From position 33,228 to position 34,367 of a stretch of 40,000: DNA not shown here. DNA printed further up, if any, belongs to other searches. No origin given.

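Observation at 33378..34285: Prophage-encoded RsbR-type stressosome sensor (STAS) paralog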

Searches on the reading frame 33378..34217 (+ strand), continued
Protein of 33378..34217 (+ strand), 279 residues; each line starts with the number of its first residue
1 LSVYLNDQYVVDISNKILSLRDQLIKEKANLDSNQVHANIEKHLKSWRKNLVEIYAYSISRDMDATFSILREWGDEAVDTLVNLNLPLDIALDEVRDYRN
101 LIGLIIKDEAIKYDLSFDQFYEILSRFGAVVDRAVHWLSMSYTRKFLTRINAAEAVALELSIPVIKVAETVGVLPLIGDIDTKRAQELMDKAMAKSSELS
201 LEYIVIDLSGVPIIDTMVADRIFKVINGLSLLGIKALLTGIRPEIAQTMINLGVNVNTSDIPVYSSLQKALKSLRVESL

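Call 9: find_homologous_proteins(query=window:33378-34217:+)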
Query window:33378-34217:+ (279 aa): 729 proteins with E <= 0.001 among 2393 candidates; the best 120 are listed.
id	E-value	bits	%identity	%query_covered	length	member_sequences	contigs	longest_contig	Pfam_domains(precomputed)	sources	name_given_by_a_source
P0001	1.3e-170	584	100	100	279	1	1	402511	PF01740.27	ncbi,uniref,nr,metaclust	ncbi:STAS domain-containing protein [Domibacillus iocasae]|uniref:STAS domain-containing protein n=1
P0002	7.0e-157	539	93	100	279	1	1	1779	PF01740.27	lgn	-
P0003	1.1e-156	538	92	100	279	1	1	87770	PF01740.27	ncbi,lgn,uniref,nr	ncbi:STAS domain-containing protein [Domibacillus sp. A3M-37]|uniref:STAS domain-containing protein 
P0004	5.7e-156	536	96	96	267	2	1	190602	PF01740.27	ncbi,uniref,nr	ncbi:hypothetical protein BA724_16365 [Domibacillus iocasae]|uniref:STAS domain-containing protein n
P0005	9.7e-156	535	92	100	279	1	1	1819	PF01740.27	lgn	-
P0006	8.2e-155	532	92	100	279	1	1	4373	PF01740.27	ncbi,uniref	ncbi:STAS domain-containing protein [Domibacillus tundrae]|uniref:STAS domain-containing protein n=1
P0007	3.5e-154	530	95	96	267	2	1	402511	PF01740.27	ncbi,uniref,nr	ncbi:hypothetical protein BA724_02085 [Domibacillus iocasae]|uniref:STAS domain-containing protein n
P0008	4.9e-113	395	67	97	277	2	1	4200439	PF01740.27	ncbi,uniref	ncbi:STAS domain-containing protein [Bacillus sp. SCS-153A]|uniref:STAS domain-containing protein n=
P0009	8.6e-111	388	69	97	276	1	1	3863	PF01740.27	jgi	jgi:rsbT co-antagonist protein RsbR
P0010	2.8e-108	380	69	95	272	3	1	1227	PF01740.27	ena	-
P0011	5.4e-108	379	68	94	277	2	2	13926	PF01740.27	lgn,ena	-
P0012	5.6e-108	379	69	95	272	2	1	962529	PF01740.27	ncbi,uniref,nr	ncbi:STAS domain-containing protein [Rossellomorea aquimaris]|uniref:STAS domain-containing protein 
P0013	9.0e-108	378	66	98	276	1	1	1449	PF01740.27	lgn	-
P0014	1.2e-107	378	67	97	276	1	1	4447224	PF01740.27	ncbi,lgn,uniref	ncbi:STAS domain-containing protein [Rossellomorea sp. LjRoot5]|uniref:STAS domain-containing protei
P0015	1.4e-107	377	67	95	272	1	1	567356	PF01740.27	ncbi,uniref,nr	ncbi:anti-anti-sigma factor [Bacillus sp. AFS015802]|uniref:STAS domain-containing protein n=1 Tax=B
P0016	1.7e-107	377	66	98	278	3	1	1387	PF01740.27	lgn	-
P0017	2.0e-107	377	67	95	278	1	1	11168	PF01740.27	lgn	-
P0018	2.6e-107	376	68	95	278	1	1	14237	PF01740.27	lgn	-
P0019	3.7e-107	376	68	95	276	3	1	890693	PF01740.27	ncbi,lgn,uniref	ncbi:STAS domain-containing protein [Rossellomorea sp. DUT-2]|uniref:STAS domain-containing protein 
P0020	4.0e-107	376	67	94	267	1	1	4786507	PF01740.27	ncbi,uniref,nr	ncbi:STAS domain-containing protein [Mesobacillus subterraneus]|uniref:STAS domain-containing protei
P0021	6.2e-107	375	68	95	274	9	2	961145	PF01740.27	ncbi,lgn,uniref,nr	ncbi:STAS domain-containing protein [Rossellomorea vietnamensis]|uniref:STAS domain-containing prote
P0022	6.4e-107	375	67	95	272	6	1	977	PF01740.27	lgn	-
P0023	7.2e-107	375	66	98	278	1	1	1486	PF01740.27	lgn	-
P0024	9.1e-107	375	67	95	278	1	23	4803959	PF01740.27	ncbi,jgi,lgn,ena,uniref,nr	ncbi:STAS domain-containing protein [Mesobacillus sp. AQ2]|jgi:rsbT co-antagonist protein RsbR|unire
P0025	1.3e-106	374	65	98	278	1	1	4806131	PF01740.27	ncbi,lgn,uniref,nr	ncbi:STAS domain-containing protein [Mesobacillus sp. S13]|uniref:STAS domain-containing protein n=1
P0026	1.7e-106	374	67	95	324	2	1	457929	PF01740.27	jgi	jgi:rsbT co-antagonist protein RsbR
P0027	2.7e-106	373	67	95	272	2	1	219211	PF01740.27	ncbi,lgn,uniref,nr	ncbi:STAS domain-containing protein [Bacillus sp. NTK074B]|uniref:STAS domain-containing protein n=1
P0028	3.7e-106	373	65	98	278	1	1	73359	PF01740.27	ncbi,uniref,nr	ncbi:STAS domain-containing protein [Mesobacillus subterraneus]|uniref:STAS domain-containing protei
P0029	4.2e-106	372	65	98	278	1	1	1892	PF01740.27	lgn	-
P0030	7.3e-106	372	68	94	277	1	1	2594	PF01740.27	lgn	-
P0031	9.7e-106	371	66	95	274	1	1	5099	PF01740.27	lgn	-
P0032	9.8e-106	371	65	98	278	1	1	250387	PF01740.27,PF13466.13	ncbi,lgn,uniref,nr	ncbi:STAS domain-containing protein [Mesobacillus selenatarsenatis]|uniref:STAS domain-containing pr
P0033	1.4e-105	371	65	98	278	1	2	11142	PF01740.27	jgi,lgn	jgi:rsbT co-antagonist protein RsbR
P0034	1.5e-105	371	66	95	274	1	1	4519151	PF01740.27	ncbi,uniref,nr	ncbi:STAS domain-containing protein [Rossellomorea vietnamensis]|uniref:STAS domain-containing prote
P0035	2.1e-105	370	65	98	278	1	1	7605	PF01740.27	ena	-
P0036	2.1e-105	370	65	98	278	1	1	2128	PF01740.27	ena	-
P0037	2.4e-105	370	66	95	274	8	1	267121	PF01740.27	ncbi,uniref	ncbi:STAS domain-containing protein [Rossellomorea sp. LJF3]|uniref:STAS domain-containing protein n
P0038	2.5e-105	370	66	95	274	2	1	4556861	PF01740.27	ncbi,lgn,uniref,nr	ncbi:STAS domain-containing protein [Rossellomorea vietnamensis]|uniref:STAS domain-containing prote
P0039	2.9e-105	370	66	95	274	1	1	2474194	PF01740.27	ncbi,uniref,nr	ncbi:STAS domain-containing protein [Rossellomorea vietnamensis]|uniref:STAS domain-containing prote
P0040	3.4e-105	369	65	95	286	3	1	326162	PF01740.27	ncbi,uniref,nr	ncbi:STAS domain-containing protein [Rossellomorea sp. SC111]|uniref:STAS domain-containing protein 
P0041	8.0e-105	368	63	97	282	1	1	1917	PF01740.27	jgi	jgi:rsbT co-antagonist protein RsbR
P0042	8.8e-105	368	67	96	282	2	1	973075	PF01740.27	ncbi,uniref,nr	ncbi:STAS domain-containing protein [Rossellomorea aquimaris]|uniref:STAS domain-containing protein 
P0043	1.4e-104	367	65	95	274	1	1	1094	PF01740.27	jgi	jgi:rsbT co-antagonist protein RsbR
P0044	1.6e-104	367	66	95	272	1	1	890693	PF01740.27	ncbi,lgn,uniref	ncbi:STAS domain-containing protein [Rossellomorea sp. DUT-2]|uniref:STAS domain-containing protein 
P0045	2.0e-104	367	64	97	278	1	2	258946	PF01740.27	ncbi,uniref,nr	ncbi:STAS domain-containing protein [Bacillus sp. ISL-35]|uniref:STAS domain-containing protein n=1 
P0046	2.6e-104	367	65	95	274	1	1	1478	PF01740.27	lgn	-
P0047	5.2e-104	366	63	98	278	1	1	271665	PF01740.27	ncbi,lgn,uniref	ncbi:STAS domain-containing protein [Mesobacillus thioparans]|uniref:STAS domain-containing protein 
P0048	5.6e-104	365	64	95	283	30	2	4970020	PF01740.27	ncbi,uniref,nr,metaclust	ncbi:STAS domain-containing protein [Cytobacillus firmus]|uniref:STAS domain-containing protein n=1 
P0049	6.0e-104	365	68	92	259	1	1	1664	PF01740.27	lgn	-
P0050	7.9e-104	365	65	98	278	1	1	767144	PF01740.27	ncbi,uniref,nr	ncbi:STAS domain-containing protein [Mesobacillus jeotgali]|uniref:STAS domain-containing protein n=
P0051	1.0e-103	365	65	95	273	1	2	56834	PF01740.27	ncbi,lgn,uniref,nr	ncbi:STAS domain-containing protein [Falsibacillus pallidus]|uniref:RsbT co-antagonist protein RsbR 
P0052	2.2e-103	364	64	95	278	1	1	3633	PF01740.27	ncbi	-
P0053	2.6e-103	363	64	95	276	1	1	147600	PF01740.27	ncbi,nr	ncbi:hypothetical protein BK139_11400 [Paenibacillus sp. FSL R5-0490]|nr:hypothetical protein BK139_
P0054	2.7e-103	363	65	98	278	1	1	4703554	PF01740.27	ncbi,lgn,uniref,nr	ncbi:STAS domain-containing protein [Mesobacillus jeotgali]|uniref:STAS domain-containing protein n=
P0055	3.4e-100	353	59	99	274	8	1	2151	PF01740.27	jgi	jgi:rsbT co-antagonist protein RsbR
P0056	4.2e-100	353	59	99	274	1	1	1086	PF01740.27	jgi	jgi:rsbT co-antagonist protein RsbR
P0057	1.9e-99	351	58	99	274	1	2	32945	PF01740.27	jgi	jgi:rsbT co-antagonist protein RsbR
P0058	5.3e-99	349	59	99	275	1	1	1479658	PF01740.27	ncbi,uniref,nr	ncbi:STAS domain-containing protein [Rossellomorea aquimaris]|uniref:STAS domain-containing protein 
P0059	6.6e-99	349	60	94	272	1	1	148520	PF01740.27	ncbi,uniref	ncbi:STAS domain-containing protein [Rossellomorea oryzaecorticis]|uniref:STAS domain-containing pro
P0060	6.5e-98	346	69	84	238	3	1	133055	PF01740.27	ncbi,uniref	ncbi:STAS domain-containing protein [Cytobacillus firmus]|uniref:STAS domain-containing protein n=1 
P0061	1.3e-97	345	68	83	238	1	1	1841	PF01740.27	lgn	-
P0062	8.1e-97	342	68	83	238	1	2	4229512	PF01740.27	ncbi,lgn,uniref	ncbi:STAS domain-containing protein [Cytobacillus sp. FSL H8-0458]|uniref:STAS domain-containing pro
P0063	9.0e-97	342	68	83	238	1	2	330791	PF01740.27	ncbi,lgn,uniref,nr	ncbi:STAS domain-containing protein [Paenibacillus sp. FSL R5-0490]|uniref:STAS domain-containing pr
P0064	1.0e-96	342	59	99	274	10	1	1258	PF01740.27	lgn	-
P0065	1.2e-96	341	59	95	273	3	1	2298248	PF01740.27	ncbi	-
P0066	1.6e-96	341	57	99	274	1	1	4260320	PF01740.27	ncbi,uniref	ncbi:STAS domain-containing protein [Rossellomorea sp. NS-SX7]|uniref:STAS domain-containing protein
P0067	1.1e-94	335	57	99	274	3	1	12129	PF01740.27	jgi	jgi:rsbT co-antagonist protein RsbR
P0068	7.0e-94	332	60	94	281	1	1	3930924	PF01740.27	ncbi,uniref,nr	ncbi:STAS domain-containing protein [Bacillus sp. NEB1478]|uniref:STAS domain-containing protein n=1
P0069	1.9e-92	328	58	94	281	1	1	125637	PF01740.27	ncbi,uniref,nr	ncbi:STAS domain-containing protein [Fictibacillus halophilus]|uniref:STAS domain-containing protein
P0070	1.1e-91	325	56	98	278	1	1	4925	PF01740.27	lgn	-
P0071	2.8e-91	324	57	94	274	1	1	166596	PF01740.27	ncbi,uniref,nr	ncbi:STAS domain-containing protein [Mesobacillus subterraneus]|uniref:STAS domain-containing protei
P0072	4.8e-91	323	58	94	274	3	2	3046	PF01740.27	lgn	-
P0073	1.0e-90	322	57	94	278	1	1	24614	PF01740.27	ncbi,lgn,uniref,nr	ncbi:STAS domain-containing protein [Domibacillus robiginosus]|uniref:STAS domain-containing protein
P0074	1.7e-90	321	58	94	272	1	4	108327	PF01740.27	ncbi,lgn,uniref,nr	ncbi:STAS domain-containing protein [Bacillus infantis]|uniref:STAS domain-containing protein n=1 Ta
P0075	3.9e-89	317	55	99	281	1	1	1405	PF01740.27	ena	-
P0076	1.0e-88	315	56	95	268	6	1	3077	PF01740.27,PF13466.13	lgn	-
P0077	1.1e-88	315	57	95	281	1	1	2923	PF01740.27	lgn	-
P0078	1.2e-88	315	54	97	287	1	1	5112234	PF01740.27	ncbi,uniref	ncbi:STAS domain-containing protein [Peribacillus sp. SCS-155]|uniref:STAS domain-containing protein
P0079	1.3e-88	315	56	93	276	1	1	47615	PF01740.27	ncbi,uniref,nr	ncbi:STAS domain-containing protein [Peribacillus deserti]|uniref:Anti-anti-sigma factor n=1 Tax=Per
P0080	1.3e-88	315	54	95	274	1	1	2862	PF01740.27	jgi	jgi:rsbT co-antagonist protein RsbR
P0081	1.5e-88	315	57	95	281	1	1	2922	PF01740.27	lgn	-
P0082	1.5e-88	315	57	95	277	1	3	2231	PF01740.27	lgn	-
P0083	1.9e-88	315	54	95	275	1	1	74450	PF01740.27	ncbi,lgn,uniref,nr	ncbi:STAS domain-containing protein [Peribacillus saganii]|uniref:STAS domain-containing protein n=1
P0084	2.3e-88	314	57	97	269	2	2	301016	PF01740.27,PF13466.13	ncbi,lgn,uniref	ncbi:STAS domain-containing protein [Rossellomorea marisflavi]|uniref:STAS domain-containing protein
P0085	2.5e-88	314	55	95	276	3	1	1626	PF01740.27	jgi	jgi:rsbT co-antagonist protein RsbR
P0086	3.7e-88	314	56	95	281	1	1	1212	PF01740.27,PF13466.13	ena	-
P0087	3.8e-88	314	55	95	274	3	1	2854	PF01740.27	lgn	-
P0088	4.4e-88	313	53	94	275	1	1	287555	PF01740.27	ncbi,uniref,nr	ncbi:STAS domain-containing protein [Bacillus sp. M6-12]|uniref:STAS domain-containing protein n=1 T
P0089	4.6e-88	313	57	95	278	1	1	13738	PF01740.27,PF13466.13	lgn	-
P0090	5.8e-88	313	57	94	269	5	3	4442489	PF01740.27,PF13466.13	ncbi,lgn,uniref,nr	ncbi:STAS domain-containing protein [Rossellomorea marisflavi]|uniref:STAS domain-containing protein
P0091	9.4e-88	312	54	96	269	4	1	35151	PF01740.27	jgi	-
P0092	1.4e-87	312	56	95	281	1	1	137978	PF01740.27,PF13466.13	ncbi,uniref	ncbi:STAS domain-containing protein [Bacillus sp. JJ1122]|uniref:STAS domain-containing protein n=1 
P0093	1.5e-87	312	54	98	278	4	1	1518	PF01740.27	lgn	-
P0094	2.3e-87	311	56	95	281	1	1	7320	PF01740.27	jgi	-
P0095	2.4e-87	311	55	95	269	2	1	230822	PF01740.27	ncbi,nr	ncbi:hypothetical protein WQ54_05440 [Bacillus sp. SA1-12]|nr:hypothetical protein WQ54_05440 [Bacil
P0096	4.8e-87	310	54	94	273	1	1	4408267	PF01740.27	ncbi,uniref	ncbi:STAS domain-containing protein [Peribacillus sp. SCS-26]|uniref:STAS domain-containing protein 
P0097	5.1e-87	310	56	95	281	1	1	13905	PF01740.27,PF13466.13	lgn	-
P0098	1.1e-86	309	56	95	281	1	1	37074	PF01740.27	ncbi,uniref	ncbi:STAS domain-containing protein [Bacillus sp. JJ1609]|uniref:STAS domain-containing protein n=1 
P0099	1.4e-86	308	56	95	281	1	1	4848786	PF01740.27,PF13466.13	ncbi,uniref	ncbi:STAS domain-containing protein [Heyndrickxia sp. MSNUG]|uniref:STAS domain-containing protein n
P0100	3.9e-86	307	55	95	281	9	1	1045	PF01740.27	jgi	jgi:rsbT co-antagonist protein RsbR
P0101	7.0e-86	306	53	95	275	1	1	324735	PF01740.27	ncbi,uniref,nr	ncbi:STAS domain-containing protein [Peribacillus kribbensis]|uniref:STAS domain-containing protein 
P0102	7.7e-86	306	54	95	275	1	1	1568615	PF01740.27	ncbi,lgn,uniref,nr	ncbi:STAS domain-containing protein [Peribacillus glennii]|uniref:STAS domain-containing protein n=1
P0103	1.2e-85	305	53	95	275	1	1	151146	PF01740.27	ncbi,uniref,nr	ncbi:STAS domain-containing protein [Neobacillus sp. YIM B06451]|uniref:STAS domain-containing prote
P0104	1.3e-85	305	52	96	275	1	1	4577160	PF01740.27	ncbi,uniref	ncbi:STAS domain-containing protein [Neobacillus sp. SCS-31]|uniref:STAS domain-containing protein n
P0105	1.8e-85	305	54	99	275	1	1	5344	PF01740.27,PF13466.13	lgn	-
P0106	3.0e-85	304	53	99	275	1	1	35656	PF01740.27,PF13466.13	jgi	-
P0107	3.1e-85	304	52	95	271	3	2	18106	PF01740.27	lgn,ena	-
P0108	3.4e-85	304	52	95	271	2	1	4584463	PF01740.27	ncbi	-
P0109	3.6e-85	304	54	99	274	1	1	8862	PF01740.27,PF13466.13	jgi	jgi:rsbT co-antagonist protein RsbR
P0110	3.9e-85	304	54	99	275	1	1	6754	PF01740.27,PF13466.13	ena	-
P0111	4.3e-85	304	54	95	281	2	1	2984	PF01740.27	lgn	-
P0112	4.6e-85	304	55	95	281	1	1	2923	PF01740.27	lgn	-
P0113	8.6e-85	303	53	96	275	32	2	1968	PF01740.27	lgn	-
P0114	1.6e-84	302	53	95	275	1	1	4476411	PF01740.27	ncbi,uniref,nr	ncbi:STAS domain-containing protein [Bacillus sp. B-jedd]|uniref:STAS domain-containing protein n=1 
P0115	2.4e-84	301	53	94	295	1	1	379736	PF01740.27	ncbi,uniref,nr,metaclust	ncbi:STAS domain-containing protein [Peribacillus kribbensis]|uniref:STAS domain-containing protein 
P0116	2.4e-84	301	54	96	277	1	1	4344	PF01740.27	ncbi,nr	ncbi:MAG: STAS domain-containing protein [Bacillota bacterium]|nr:STAS domain-containing protein [Ba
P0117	3.7e-84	301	53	99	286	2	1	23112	PF01740.27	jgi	jgi:rsbT co-antagonist protein RsbR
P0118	5.7e-84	300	53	98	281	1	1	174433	PF01740.27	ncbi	-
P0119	8.6e-84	299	55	95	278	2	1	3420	PF01740.27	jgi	jgi:rsbT co-antagonist protein RsbR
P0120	1.1e-83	299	52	95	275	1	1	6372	PF01740.27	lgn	-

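Call 10: search_protein_families(library=phrogs, proteins=[window:33378-34217:+], max_evalue=0.001)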
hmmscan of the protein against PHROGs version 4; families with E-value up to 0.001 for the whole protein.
window:33378-34217:+ (279 aa): 0 families

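Call 11: find_encoding_contigs(protein=P0001, flank=10000, max_places=3)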
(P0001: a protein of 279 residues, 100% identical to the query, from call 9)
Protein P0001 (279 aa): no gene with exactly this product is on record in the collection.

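Call 12: find_encoding_contigs(protein=P0007, flank=10000, max_places=3)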
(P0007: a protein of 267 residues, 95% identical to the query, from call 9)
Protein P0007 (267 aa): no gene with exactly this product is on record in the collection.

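Call 13: find_encoding_contigs(protein=P0004, flank=10000, max_places=3)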
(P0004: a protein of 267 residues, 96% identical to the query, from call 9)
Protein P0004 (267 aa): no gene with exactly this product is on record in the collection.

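Call 14: find_related_loci(query=window:33378-34217:+, collection=genome_contigs, flank=10000)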
Query window:33378-34217:+ (279 aa) in genome_contigs; peptide patterns used: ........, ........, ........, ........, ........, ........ (x = any residue, [..] = any of these).
107 stretches matched a pattern; 8 encode a relative of the query (tblastn E <= 1e-3); 8 distinct loci.
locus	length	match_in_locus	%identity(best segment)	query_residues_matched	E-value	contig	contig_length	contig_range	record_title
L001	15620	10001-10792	64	9-274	8e-114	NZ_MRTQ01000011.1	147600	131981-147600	Paenibacillus sp. FSL R5-0490 NODE_11_length_147600_cov_2.22597_ID_4483, whole genome shotgun sequence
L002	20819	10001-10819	58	1-275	6e-109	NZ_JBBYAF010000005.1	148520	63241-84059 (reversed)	Rossellomorea oryzaecorticis strain ZC255 scaffold_5_length=148521, whole genome shotgun sequence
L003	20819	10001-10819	58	1-275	2e-99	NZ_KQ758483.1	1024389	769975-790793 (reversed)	[Bacillus] enclensis strain SGD-1123 Scaffold2, whole genome shotgun sequence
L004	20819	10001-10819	57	1-275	6e-98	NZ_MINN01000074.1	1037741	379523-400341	Rossellomorea aquimaris strain SAMM NODE_1_length_1037741_cov_33.3814_ID_1, whole genome shotgun sequence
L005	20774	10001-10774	56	13-272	3e-97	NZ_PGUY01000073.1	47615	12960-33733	Peribacillus deserti strain V1-29 V1-29_contig_75, whole genome shotgun sequence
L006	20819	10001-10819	56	1-275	2e-97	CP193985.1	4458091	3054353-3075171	Lysinibacillus sphaericus strain BKU_1 chromosome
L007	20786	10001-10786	55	12-275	3e-96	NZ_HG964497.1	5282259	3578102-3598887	Bacillus sp. EB01, whole genome shotgun sequence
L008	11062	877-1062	32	30-81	7e-5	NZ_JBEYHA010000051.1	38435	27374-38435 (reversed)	Nocardiopsis sp. NPDC007018 NPDC007018_15_A1.ctg-0051, whole genome shotgun sequence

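Call 16: find_encoding_contigs(protein=P0003, flank=10000, max_places=3)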
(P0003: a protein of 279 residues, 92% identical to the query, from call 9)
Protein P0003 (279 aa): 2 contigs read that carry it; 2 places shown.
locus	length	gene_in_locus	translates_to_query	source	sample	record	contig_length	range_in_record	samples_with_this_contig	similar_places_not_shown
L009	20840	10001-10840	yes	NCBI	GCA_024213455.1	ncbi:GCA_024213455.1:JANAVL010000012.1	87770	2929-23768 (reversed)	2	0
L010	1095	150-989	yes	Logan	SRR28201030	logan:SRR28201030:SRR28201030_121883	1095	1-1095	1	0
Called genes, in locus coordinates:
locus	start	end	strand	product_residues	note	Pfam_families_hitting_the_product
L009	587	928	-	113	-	PF03592:Terminase_2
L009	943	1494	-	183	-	PF10668:Phage_terminase, PF03592:Terminase_2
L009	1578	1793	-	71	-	-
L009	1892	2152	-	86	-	-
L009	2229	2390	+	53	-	PF26372:DUF8096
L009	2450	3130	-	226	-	-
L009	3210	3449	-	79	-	-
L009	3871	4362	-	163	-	PF08281:Sigma70_r4_2, PF04545:Sigma70_r4 (weak)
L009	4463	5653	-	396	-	PF01381:HTH_3, PF06114:Peptidase_M78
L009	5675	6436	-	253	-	-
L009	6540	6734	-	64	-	PF17356:PBSX_XtrA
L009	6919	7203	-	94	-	-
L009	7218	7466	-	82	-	-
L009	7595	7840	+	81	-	-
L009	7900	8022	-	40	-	-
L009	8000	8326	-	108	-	-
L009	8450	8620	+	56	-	-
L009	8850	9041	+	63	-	-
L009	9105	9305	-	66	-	-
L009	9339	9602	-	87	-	-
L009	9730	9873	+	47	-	PF08970:Sda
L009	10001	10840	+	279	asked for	PF01740:STAS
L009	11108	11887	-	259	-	-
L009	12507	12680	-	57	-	PF13128:DUF3954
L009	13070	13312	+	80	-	PF13071:DUF3935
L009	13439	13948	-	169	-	-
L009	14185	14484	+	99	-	-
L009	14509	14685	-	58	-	-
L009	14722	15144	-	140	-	PF05866:RusA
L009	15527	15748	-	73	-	-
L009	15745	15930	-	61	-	-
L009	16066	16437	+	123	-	PF12844:HTH_19, PF13560:HTH_31, PF01381:HTH_3, PF13443:HTH_26 (weak)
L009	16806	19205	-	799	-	PF00990:GGDEF, PF00563:EAL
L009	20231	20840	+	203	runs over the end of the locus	PF11611:DUF4352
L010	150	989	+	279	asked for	PF01740:STAS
